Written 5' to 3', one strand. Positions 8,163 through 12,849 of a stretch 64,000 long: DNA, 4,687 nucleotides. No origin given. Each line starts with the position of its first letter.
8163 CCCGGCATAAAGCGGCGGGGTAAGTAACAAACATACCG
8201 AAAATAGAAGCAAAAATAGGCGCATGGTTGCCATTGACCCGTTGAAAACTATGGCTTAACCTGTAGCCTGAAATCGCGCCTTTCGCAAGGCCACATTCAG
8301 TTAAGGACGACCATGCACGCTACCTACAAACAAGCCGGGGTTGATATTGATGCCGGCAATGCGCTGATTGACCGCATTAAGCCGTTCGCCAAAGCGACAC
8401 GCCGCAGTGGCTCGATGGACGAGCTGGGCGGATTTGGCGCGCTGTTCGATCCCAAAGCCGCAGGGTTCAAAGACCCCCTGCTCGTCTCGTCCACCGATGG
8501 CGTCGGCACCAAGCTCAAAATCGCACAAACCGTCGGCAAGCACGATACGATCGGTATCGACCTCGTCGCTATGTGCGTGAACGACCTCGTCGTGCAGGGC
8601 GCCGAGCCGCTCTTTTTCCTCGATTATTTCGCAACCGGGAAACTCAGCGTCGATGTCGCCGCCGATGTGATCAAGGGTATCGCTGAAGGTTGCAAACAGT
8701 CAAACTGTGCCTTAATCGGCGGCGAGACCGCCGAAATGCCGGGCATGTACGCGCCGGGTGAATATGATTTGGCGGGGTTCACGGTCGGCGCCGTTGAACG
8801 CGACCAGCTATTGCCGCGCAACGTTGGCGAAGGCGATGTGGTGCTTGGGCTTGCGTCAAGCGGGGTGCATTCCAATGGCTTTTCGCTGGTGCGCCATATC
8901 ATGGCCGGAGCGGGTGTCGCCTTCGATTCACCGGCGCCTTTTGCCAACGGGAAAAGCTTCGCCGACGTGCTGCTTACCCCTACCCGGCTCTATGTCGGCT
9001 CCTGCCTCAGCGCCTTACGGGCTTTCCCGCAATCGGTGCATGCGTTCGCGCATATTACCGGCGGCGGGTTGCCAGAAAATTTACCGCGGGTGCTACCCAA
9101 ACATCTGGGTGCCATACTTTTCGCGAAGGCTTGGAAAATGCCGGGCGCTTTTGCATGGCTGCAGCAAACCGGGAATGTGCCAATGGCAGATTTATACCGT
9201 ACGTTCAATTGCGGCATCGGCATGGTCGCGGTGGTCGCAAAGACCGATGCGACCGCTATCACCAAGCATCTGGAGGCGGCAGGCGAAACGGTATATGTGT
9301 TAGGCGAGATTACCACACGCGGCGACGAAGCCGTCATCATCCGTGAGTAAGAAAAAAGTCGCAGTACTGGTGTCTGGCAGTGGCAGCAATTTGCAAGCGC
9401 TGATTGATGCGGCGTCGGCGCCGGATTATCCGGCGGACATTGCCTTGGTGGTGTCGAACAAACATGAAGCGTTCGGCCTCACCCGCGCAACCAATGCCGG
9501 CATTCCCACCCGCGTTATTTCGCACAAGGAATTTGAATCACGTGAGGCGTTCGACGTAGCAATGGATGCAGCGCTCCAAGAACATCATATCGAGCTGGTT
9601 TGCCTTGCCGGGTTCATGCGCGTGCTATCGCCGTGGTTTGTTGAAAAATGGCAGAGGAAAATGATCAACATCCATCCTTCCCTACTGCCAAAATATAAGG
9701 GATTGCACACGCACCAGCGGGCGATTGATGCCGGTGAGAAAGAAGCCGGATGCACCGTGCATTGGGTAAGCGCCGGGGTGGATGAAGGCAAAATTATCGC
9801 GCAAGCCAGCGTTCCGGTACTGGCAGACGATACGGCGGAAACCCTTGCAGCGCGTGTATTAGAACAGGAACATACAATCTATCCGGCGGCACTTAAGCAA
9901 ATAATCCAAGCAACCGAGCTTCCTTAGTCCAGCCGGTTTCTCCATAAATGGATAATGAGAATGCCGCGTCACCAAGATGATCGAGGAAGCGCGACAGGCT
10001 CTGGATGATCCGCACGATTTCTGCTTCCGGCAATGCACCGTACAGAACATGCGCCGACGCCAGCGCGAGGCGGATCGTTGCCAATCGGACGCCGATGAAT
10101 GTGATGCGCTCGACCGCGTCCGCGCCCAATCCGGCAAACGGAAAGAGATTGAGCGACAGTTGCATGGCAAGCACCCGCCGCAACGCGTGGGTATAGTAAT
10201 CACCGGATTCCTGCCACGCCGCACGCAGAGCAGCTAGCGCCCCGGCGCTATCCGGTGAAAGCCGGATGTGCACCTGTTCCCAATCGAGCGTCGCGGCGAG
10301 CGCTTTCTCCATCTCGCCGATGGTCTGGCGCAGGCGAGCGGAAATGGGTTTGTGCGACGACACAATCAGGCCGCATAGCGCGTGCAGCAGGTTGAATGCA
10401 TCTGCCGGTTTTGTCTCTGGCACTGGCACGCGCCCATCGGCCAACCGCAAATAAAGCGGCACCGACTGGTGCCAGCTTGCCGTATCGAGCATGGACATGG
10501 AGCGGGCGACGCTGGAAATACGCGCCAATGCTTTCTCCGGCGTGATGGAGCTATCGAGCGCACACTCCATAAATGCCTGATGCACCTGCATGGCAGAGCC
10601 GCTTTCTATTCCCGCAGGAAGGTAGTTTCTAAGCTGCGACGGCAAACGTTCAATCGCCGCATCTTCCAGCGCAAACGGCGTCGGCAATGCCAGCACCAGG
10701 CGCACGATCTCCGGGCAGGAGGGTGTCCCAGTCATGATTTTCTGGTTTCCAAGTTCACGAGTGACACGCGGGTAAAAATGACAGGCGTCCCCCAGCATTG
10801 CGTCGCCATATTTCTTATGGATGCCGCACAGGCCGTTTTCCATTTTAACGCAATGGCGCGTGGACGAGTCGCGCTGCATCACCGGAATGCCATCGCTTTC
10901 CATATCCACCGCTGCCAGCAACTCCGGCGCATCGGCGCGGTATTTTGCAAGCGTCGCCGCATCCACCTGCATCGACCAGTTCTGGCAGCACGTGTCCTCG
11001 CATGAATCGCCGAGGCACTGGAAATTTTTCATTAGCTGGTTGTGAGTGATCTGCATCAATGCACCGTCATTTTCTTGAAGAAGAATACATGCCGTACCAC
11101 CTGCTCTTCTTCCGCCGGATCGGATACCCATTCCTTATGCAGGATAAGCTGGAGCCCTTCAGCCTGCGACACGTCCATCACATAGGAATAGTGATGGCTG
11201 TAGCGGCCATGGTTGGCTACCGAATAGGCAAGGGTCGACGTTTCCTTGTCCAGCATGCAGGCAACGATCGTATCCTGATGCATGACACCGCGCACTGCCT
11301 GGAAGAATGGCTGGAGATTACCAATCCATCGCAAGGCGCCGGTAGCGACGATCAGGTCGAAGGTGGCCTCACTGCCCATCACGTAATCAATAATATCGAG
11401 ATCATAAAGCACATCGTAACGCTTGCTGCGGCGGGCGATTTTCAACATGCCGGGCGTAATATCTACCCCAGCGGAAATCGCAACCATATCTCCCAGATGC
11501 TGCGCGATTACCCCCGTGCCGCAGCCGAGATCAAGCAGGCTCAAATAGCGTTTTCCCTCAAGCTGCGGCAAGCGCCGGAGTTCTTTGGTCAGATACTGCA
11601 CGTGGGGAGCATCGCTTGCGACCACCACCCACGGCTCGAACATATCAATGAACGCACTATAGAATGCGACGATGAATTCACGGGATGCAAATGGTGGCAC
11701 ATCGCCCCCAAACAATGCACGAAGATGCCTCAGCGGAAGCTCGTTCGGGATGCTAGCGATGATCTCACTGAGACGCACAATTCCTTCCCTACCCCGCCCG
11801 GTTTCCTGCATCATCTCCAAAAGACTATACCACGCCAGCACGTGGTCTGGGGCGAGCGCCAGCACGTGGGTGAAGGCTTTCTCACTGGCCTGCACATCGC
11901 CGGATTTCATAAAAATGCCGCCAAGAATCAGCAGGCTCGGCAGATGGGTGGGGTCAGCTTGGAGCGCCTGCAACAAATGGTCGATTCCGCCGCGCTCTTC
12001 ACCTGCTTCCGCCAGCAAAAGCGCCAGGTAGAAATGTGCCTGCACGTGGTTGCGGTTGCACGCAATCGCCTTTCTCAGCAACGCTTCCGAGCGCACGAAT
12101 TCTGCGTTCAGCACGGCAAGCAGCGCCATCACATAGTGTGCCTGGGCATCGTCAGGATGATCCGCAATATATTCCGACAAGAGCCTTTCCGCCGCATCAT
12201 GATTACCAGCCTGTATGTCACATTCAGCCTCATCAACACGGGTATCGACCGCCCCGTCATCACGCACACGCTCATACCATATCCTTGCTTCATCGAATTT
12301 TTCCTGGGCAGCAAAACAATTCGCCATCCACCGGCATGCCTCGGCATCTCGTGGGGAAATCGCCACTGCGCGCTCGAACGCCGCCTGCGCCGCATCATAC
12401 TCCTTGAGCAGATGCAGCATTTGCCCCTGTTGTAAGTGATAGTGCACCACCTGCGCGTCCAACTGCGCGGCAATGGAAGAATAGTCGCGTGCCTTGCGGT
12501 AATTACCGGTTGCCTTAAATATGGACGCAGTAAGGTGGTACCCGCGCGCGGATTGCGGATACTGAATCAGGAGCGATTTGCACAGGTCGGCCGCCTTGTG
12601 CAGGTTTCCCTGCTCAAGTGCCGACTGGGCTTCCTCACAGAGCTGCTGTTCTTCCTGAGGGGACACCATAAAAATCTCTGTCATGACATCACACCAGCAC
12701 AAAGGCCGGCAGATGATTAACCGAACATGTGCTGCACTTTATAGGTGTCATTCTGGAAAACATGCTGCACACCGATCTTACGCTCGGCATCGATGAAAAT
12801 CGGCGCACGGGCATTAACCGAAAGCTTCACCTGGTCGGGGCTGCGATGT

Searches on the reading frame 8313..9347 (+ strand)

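Call 64: search_protein_families(library=pfam, proteins=[window:8313-9347:+], max_evalue=0.00001)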
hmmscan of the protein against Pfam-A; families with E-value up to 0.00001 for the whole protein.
window:8313-9347:+ (345 aa): 2 families
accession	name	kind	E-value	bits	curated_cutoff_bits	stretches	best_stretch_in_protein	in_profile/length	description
PF02769.27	AIRS_C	-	3.3e-32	112.2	23.1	1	173-343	2-155/156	AIR synthase related protein, C-terminal domain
PF00586.29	AIRS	-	4.3e-25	88.7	24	1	56-161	14-112/112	AIR synthase related protein, N-terminal domain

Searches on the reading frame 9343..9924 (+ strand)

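Call 64: search_protein_families(library=pfam, proteins=[window:9343-9924:+], max_evalue=0.00001)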
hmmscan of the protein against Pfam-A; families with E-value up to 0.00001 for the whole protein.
window:9343-9924:+ (194 aa): 1 family
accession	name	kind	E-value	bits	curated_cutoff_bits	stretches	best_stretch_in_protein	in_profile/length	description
PF00551.24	Formyl_trans_N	-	5e-68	228.8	26.1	1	4-184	1-181/181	Formyl transferase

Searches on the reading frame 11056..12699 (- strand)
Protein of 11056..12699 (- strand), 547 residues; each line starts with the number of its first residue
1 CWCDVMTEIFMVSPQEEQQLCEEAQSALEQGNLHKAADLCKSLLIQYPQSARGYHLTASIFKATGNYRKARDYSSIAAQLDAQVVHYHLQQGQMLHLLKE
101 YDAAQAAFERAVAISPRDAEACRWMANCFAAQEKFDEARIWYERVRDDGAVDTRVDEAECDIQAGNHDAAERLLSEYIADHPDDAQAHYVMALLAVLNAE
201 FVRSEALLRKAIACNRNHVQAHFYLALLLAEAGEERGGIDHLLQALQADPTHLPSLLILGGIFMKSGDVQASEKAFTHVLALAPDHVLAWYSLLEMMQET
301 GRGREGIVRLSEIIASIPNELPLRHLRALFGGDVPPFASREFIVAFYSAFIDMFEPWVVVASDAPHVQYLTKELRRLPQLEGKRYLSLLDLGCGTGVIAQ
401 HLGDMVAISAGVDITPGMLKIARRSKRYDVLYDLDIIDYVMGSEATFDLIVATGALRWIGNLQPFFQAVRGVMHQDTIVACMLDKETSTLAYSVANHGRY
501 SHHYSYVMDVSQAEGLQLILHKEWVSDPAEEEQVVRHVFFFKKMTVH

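Call 64: search_protein_families(library=pfam, proteins=[window:11056-12699:-], max_evalue=0.00001)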
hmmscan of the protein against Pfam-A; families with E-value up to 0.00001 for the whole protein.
window:11056-12699:- (547 aa): 19 families
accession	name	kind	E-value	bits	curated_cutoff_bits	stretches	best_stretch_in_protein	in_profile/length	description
PF14559.12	TPR_19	-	8.1e-26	90.6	25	2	99-155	5-61/68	Tetratricopeptide repeat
PF13432.12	TPR_16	-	2.8e-20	72.9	32.7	1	100-147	12-59/65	Tetratricopeptide repeat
PF07719.23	TPR_2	-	7.2e-20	69.9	27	0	87-118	3-34/34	Tetratricopeptide repeat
PF13428.12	TPR_14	-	4.1e-17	61.4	23.5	0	158-193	8-43/44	Tetratricopeptide repeat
PF13431.12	TPR_17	-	1.9e-16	59.3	24.4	0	207-234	1-28/34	Tetratricopeptide repeat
PF00515.34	TPR_1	-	3.3e-11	43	27.8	0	89-117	5-33/34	Tetratricopeptide repeat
PF08241.18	Methyltransf_11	-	3.7e-11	43.9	21.2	1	389-479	1-93/95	Methyltransferase domain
PF13174.12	TPR_6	-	4.5e-11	43.1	26.3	0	24-50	7-33/33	Tetratricopeptide repeat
PF12895.13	ANAPC3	-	2.5e-10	41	27.2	0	100-176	4-81/82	Anaphase-promoting complex, cyclosome, subunit 3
PF08242.18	Methyltransf_12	-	3.2e-10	41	30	1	389-476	1-95/98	Methyltransferase domain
PF13181.12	TPR_8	-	4e-10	39.5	25.7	0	86-117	2-33/34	Tetratricopeptide repeat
PF13424.12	TPR_12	-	7.1e-10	39.4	30.1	0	119-178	10-72/77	Tetratricopeptide repeat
PF13649.12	Methyltransf_25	-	1.3e-09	39.1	27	1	389-473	2-93/97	Methyltransferase domain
PF23914.1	TPR_CcmH_CycH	-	9.5e-09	35.7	42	0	244-324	41-124/158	Cytochrome c-type biogenesis protein H TPR domain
PF13847.12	Methyltransf_31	-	9e-08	32.4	27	1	387-480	6-108/145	Methyltransferase domain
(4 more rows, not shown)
